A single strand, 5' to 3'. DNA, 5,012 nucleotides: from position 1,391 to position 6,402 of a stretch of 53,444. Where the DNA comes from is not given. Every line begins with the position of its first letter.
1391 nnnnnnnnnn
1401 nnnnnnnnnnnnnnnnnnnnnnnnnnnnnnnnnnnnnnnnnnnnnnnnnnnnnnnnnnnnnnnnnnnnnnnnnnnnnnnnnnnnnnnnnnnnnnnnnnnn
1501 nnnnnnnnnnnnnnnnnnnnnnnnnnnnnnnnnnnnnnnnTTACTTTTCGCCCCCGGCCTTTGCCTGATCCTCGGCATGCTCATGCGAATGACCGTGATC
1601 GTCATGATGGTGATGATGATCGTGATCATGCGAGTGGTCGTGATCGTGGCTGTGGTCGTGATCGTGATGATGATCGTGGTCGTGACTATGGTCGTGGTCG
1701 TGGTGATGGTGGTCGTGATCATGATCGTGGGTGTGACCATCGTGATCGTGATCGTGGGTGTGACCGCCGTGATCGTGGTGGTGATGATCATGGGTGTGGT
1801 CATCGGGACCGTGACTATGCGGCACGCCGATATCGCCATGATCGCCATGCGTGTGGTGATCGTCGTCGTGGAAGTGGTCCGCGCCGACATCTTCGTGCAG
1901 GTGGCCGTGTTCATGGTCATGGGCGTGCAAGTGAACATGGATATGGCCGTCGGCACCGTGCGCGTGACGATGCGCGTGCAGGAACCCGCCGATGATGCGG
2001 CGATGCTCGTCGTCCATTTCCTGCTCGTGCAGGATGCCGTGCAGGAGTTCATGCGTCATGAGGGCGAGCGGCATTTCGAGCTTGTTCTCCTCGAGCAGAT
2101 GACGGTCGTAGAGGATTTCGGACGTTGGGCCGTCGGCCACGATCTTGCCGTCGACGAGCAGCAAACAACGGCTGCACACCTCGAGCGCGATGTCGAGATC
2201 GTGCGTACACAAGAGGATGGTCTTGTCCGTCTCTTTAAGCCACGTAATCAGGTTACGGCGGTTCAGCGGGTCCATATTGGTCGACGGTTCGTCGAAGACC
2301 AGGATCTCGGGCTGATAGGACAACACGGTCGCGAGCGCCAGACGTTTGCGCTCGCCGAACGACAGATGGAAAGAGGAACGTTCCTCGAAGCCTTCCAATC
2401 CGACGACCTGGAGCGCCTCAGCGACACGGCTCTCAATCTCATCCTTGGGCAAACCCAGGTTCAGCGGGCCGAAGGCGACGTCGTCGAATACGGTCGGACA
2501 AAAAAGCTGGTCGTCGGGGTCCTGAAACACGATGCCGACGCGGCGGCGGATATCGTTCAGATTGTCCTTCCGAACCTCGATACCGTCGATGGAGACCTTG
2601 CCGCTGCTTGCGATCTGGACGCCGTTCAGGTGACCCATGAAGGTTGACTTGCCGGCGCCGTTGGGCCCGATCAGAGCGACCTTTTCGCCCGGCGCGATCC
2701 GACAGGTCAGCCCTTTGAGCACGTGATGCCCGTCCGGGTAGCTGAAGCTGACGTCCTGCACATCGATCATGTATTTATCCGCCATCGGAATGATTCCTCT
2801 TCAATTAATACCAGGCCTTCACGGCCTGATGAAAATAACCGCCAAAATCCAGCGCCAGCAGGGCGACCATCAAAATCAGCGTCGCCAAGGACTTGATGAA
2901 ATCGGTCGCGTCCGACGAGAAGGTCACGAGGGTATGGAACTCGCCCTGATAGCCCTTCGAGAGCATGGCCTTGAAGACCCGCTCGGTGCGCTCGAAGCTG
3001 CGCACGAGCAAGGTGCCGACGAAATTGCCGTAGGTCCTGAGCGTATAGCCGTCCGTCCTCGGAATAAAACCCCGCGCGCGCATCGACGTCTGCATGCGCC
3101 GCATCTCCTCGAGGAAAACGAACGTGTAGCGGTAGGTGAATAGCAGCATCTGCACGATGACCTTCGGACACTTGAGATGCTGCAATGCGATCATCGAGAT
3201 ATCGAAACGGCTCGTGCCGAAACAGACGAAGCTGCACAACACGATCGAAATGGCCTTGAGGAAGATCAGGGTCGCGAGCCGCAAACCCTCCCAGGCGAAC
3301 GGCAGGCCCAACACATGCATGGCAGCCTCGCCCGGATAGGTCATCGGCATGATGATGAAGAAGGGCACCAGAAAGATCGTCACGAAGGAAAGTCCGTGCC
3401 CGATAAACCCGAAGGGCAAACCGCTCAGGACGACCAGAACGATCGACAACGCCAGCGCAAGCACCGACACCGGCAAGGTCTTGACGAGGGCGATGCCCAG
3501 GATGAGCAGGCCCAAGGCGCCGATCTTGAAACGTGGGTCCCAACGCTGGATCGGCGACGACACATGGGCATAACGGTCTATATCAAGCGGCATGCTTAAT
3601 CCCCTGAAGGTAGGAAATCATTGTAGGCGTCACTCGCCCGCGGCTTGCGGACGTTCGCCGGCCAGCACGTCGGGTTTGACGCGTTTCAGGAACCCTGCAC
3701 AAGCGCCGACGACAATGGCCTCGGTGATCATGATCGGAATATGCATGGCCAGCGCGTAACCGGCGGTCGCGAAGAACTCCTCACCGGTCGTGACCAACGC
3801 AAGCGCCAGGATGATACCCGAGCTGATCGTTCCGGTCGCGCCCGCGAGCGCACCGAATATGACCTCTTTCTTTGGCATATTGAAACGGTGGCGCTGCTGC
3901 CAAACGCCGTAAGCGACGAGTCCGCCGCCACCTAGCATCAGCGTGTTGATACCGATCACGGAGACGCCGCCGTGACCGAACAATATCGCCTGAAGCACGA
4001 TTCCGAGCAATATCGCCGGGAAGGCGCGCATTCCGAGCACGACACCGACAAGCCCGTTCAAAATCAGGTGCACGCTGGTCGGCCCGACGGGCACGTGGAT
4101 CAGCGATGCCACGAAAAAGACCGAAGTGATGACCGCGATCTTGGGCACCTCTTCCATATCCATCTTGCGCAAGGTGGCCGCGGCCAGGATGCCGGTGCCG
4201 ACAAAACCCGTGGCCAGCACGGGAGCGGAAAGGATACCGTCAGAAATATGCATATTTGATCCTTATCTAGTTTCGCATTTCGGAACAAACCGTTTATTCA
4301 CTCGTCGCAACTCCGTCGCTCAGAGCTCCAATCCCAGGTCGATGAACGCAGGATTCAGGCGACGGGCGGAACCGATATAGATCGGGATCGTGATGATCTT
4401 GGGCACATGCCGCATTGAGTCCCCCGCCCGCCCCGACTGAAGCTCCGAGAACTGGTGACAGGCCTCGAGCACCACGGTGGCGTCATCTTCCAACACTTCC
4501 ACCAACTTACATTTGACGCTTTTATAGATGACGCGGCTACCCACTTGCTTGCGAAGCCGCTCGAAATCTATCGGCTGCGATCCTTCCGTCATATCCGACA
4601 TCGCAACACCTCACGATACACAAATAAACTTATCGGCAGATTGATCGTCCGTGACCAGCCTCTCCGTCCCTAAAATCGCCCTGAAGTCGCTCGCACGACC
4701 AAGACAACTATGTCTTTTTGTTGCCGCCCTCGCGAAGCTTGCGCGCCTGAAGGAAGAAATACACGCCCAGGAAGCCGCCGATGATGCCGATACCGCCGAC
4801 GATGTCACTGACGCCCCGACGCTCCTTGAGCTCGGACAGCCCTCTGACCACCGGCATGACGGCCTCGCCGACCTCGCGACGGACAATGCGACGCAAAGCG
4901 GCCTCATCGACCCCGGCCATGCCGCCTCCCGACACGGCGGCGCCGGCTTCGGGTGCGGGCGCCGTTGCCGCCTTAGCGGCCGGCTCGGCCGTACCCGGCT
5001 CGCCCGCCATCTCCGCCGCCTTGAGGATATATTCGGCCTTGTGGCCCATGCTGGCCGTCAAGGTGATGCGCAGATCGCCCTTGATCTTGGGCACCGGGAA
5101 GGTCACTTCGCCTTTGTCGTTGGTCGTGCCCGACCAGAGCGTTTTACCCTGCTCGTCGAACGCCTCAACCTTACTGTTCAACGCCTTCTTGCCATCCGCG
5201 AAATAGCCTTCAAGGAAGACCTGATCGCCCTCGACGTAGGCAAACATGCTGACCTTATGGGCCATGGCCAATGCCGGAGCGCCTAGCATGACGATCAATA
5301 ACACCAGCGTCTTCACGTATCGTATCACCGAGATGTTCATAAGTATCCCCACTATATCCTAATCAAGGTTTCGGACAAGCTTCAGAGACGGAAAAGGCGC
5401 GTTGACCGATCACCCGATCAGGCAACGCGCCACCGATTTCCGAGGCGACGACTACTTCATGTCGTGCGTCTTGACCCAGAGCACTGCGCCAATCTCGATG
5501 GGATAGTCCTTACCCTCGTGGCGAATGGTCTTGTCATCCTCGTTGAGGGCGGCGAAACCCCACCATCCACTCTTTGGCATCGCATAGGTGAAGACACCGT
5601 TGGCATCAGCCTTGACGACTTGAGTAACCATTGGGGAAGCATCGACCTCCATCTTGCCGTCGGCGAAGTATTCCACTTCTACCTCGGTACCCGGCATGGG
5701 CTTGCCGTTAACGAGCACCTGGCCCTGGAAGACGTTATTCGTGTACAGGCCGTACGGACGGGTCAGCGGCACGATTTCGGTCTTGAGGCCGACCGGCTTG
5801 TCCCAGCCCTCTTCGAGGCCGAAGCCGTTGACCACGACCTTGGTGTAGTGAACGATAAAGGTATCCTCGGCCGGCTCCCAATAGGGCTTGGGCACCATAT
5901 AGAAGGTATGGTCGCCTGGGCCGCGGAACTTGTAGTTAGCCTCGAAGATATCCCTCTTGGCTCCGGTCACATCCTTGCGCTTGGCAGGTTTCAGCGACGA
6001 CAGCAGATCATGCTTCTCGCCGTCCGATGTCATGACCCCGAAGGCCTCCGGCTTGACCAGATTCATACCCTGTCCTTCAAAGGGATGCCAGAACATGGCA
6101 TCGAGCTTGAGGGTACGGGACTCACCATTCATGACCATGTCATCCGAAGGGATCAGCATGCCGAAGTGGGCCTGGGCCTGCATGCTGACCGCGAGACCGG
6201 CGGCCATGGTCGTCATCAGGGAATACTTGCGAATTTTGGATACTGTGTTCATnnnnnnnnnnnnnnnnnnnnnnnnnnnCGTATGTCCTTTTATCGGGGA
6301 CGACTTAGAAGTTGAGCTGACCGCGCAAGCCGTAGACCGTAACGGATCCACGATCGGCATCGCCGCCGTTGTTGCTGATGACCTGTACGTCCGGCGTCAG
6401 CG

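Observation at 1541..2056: ECF ATPase fused to a ~170-aa tail with roughly 65 histidines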

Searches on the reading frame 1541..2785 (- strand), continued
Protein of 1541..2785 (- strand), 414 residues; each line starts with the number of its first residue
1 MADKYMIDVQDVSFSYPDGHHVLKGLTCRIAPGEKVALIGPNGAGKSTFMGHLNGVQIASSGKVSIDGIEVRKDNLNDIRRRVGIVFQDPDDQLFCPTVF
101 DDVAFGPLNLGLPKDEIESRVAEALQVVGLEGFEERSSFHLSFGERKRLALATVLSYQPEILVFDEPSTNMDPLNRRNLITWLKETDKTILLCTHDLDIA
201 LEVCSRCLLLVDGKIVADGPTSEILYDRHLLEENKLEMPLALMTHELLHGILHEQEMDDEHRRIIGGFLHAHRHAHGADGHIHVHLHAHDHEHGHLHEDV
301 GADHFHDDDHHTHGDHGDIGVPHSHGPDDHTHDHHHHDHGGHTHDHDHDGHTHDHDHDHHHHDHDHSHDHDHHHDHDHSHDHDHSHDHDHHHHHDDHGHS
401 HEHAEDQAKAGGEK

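Call 77: predict_structure(alignment_id=A2)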
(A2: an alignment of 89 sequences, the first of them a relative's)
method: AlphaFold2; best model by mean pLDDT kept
length: 315 residues; sequences in the alignment: 89
mean_pLDDT: 81.1   pTM: 0.76
mean pLDDT of the five models: 81.1, 78.8, 77.4, 77.1, 75.9
residues with pLDDT >= 90: 142; 70-90: 114; 50-70: 15; < 50: 44
segments of 3 or more residues with pLDDT < 50: 273-315
pLDDT, mean of each block of 10 residues (from residue 1): 88 91 94 96 89 91 96 93 84 75 84 91 93 89 88 91 88 88 94 90 94 93 89 85 72 79 73 46 31 37 44 36
secondary structure, 60 per line:
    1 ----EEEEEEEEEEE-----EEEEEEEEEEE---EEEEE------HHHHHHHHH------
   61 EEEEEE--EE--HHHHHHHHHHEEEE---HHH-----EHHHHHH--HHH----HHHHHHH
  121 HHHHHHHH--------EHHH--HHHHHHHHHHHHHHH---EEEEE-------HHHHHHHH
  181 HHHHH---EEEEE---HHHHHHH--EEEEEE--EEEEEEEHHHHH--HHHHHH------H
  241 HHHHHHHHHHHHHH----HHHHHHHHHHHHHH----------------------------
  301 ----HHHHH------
elements in order: E5-15 E21-31 E35-39 H46-54 E61-66 H73-82 E83-86 H99-104 H114-128 H143-157 E161-165 H173-185 E189-193 H197-203 E206-211 E214-220 H221-225 H228-233 H240-254 H259-272 H305-309

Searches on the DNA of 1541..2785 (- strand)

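Call 56: search_rna_families(sources=[L001, L002, L003, L096, L097, L098, L099, L100], threshold=gathering)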
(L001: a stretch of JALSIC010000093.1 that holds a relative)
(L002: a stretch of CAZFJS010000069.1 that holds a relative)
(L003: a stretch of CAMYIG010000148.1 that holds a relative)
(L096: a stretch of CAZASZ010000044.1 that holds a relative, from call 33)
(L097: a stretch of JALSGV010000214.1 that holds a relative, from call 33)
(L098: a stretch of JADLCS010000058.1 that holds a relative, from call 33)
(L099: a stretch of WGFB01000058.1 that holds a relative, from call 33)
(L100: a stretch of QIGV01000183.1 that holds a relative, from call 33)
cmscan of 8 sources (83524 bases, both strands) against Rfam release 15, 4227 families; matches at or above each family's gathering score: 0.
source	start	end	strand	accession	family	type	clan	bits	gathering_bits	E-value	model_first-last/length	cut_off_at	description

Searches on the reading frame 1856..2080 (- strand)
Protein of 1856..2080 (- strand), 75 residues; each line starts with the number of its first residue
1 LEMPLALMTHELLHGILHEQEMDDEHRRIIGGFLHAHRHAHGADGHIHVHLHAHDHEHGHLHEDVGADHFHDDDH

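Call 29: search_protein_representatives(protein=window:1856-2080:-)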
Query: 75 residues. Proteins with E-value up to 0.001 (for the whole library): 5; up to 1e-10: 4; up to 1e-30: 0. The best 5 are listed.
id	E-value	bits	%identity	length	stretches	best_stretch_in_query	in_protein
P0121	5.7e-18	80.9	64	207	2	1-75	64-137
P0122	1.4e-14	70.1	65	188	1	1-74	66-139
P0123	4.7e-14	68.5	67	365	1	1-75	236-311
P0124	6.0e-13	64.9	53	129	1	1-74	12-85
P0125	4.3e-09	52.6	62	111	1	8-72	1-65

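Call 33: find_related_loci(query=window:1856-2080:-, collection=genome_contigs, flank=7000)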
Query window:1856-2080:- (75 aa) in genome_contigs; peptide patterns used: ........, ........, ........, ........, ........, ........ (x = any residue, [..] = any of these).
593 stretches matched a pattern; 6 encode a relative of the query (tblastn E <= 1e-3); 6 distinct loci.
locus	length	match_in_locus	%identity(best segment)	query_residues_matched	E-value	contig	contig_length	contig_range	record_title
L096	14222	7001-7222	92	1-74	2e-40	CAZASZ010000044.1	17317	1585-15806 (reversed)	MAG TPA_asm: uncultured Gammaproteobacteria bacterium isolate binchicken_co275_411 genome assembly, contig: NODE_4465_le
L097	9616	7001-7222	82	1-74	2e-34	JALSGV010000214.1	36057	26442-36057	MAG: Gammaproteobacteria bacterium isolate 354-166_maxbin2_scaf2bin.143 354-166_scaffold_999_c1, whole genome shotgun se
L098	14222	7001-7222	77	1-74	5e-23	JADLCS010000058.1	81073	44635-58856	MAG: Gammaproteobacteria bacterium isolate SJ243 c_000000785495, whole genome shotgun sequence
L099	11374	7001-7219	81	1-73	1e-20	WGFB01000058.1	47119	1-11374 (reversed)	MAG: Gammaproteobacteria bacterium isolate S146_68 k151_392045, whole genome shotgun sequence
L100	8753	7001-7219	77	1-73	3e-19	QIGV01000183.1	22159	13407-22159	MAG: Gammaproteobacteria bacterium isolate SZUA-140 Ga0063293_10002744, whole genome shotgun sequence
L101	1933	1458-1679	69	1-75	3e-16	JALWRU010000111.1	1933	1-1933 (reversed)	MAG: Nitrospira sp. isolate M2_metabat2_scaf2bin.023 M2_NODE_146401_length_1933_cov_5.262458, whole genome shotgun seque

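Call 61: search_protein_families(library=pfam, proteins=[window:1856-2080:-], max_evalue=10)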
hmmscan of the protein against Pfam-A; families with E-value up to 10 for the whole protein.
window:1856-2080:- (75 aa): 0 families

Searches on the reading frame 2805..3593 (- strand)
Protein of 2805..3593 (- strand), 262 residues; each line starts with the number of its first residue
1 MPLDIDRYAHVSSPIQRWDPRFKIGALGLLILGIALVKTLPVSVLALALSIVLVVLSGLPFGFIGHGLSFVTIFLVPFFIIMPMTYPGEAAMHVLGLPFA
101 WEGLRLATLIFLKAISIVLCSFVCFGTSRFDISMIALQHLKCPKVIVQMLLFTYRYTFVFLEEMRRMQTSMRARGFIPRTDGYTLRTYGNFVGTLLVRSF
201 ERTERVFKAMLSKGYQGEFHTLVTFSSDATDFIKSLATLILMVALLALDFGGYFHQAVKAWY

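Call 4: search_protein_families(library=pfam, proteins=[window:2805-3593:-], max_evalue=0.01)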
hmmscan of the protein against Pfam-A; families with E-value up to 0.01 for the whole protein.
window:2805-3593:- (262 aa): 1 family
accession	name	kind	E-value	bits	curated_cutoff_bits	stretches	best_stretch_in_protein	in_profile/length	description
PF02361.21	CbiQ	-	3.7e-30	105.6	25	1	12-218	2-213/216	Cobalt transport protein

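Call 7: search_protein_families(library=ncbifam, proteins=[window:2805-3593:-], max_evalue=0.01)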
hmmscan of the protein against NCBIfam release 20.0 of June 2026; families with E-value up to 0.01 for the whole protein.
window:2805-3593:- (262 aa): 2 families
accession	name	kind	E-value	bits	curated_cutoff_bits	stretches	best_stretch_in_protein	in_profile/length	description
TIGR02454.1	ECF_T_CbiQ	equivalog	5e-38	130.9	111.8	1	18-213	1-200/200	cobalt ECF transporter T component CbiQ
NF012029.0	PRK15485.1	equivalog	2.3e-09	37.6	303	1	56-220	65-224/225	energy-coupling factor ABC transporter transmembrane protein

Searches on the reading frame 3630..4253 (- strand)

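Call 4: search_protein_families(library=pfam, proteins=[window:3630-4253:-], max_evalue=0.01)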
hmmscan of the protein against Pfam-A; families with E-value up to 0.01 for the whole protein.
window:3630-4253:- (207 aa): 1 family
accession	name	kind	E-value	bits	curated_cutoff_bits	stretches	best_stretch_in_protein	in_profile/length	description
PF01891.21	CbiM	-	3e-45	155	23.1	1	2-195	1-204/205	Cobalt uptake substrate-specific transmembrane region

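Call 7: search_protein_families(library=ncbifam, proteins=[window:3630-4253:-], max_evalue=0.01)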
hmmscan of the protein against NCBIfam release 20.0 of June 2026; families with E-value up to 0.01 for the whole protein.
window:3630-4253:- (207 aa): 12 families
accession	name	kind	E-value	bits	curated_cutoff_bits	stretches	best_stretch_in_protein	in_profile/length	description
NF004905.0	PRK06265.1-5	equivalog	3e-61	207.1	173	1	1-199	1-199/205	cobalt transporter CbiM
NF004906.0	PRK06265.2-1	equivalog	5e-48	163.8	205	1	1-198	1-210/212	cobalt transporter CbiM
NF004909.0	PRK06265.2-5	equivalog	1.8e-47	162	172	1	1-198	1-195/196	cobalt transporter CbiM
NF004903.0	PRK06265.1-3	equivalog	9.7e-46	155.8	193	1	1-204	2-205/211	cobalt transporter CbiM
NF004908.0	PRK06265.2-3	equivalog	1.2e-45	156.1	205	1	1-200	1-200/211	cobalt transporter CbiM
NF004907.0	PRK06265.2-2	subfamily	3.2e-44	151.1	200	1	1-198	21-218/221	cobalt transporter CbiM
NF004904.0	PRK06265.1-4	equivalog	1.1e-37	129.7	172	1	1-198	1-200/206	cobalt transporter CbiM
NF006184.0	PRK08319.1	equivalog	1.2e-14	54.4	180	1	1-198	1-213/224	energy-coupling factor ABC transporter permease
NF008873.0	PRK11909.1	equivalog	2.1e-12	47.3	225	1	1-184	1-195/230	cobalt transporter CbiM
NF004902.0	PRK06265.1-1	equivalog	1.1e-11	44.8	219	1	1-202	1-208/213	cobalt transporter CbiM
TIGR00123.1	cbiM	equivalog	1.7e-09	37.9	184.15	1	12-197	18-212/214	cobalt ECF transporter S component CbiM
NF005598.0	PRK07331.1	equivalog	5e-09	36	401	1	1-186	1-201/323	cobalt transporter CbiM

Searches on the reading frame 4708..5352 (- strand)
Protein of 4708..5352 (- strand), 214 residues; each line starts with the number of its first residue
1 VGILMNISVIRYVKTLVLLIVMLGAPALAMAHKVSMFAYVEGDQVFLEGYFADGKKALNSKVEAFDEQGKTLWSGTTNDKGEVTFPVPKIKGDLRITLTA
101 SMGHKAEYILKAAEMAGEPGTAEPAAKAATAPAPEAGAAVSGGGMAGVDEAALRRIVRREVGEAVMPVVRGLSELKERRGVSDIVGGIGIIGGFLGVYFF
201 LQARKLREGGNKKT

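Call 4: search_protein_families(library=pfam, proteins=[window:4708-5352:-], max_evalue=0.01)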
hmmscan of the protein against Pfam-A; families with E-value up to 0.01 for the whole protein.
window:4708-5352:- (214 aa): 1 family
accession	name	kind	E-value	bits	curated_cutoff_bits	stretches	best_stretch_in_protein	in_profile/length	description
PF11974.14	bMG3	-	6.4e-05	23.3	34.9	1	52-100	23-74/103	Bacterial alpha-2-macroglobulin MG3 domain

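Call 7: search_protein_families(library=ncbifam, proteins=[window:4708-5352:-], max_evalue=0.01)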
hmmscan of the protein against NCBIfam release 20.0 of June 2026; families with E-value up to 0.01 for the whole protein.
window:4708-5352:- (214 aa): 1 family
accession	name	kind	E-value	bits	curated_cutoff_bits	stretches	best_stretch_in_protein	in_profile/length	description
NF058648.1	ECF_sub_HI1622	equivalog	4.1e-46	157.2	100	1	20-205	2-180/180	NikL family nickel/cobalt ECF transporter subunit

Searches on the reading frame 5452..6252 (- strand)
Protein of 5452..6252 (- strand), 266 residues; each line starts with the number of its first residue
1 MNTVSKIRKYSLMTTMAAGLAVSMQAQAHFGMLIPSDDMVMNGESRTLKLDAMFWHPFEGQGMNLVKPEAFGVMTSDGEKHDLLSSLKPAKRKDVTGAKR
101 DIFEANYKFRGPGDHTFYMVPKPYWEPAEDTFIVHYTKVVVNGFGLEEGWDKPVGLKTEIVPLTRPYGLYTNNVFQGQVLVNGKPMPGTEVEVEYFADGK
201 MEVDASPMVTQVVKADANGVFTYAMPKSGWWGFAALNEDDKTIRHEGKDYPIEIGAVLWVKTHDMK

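Call 4: search_protein_families(library=pfam, proteins=[window:5452-6252:-], max_evalue=0.01)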
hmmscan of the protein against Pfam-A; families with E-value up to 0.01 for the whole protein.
window:5452-6252:- (266 aa): 1 family
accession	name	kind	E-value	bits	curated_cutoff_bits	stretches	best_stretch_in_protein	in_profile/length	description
PF10670.15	DUF4198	-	1.2e-63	215.4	34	1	26-239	1-209/209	Domain of unknown function (DUF4198)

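Call 7: search_protein_families(library=ncbifam, proteins=[window:5452-6252:-], max_evalue=0.01)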
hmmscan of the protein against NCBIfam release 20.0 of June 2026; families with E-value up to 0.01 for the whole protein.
window:5452-6252:- (266 aa): 0 families
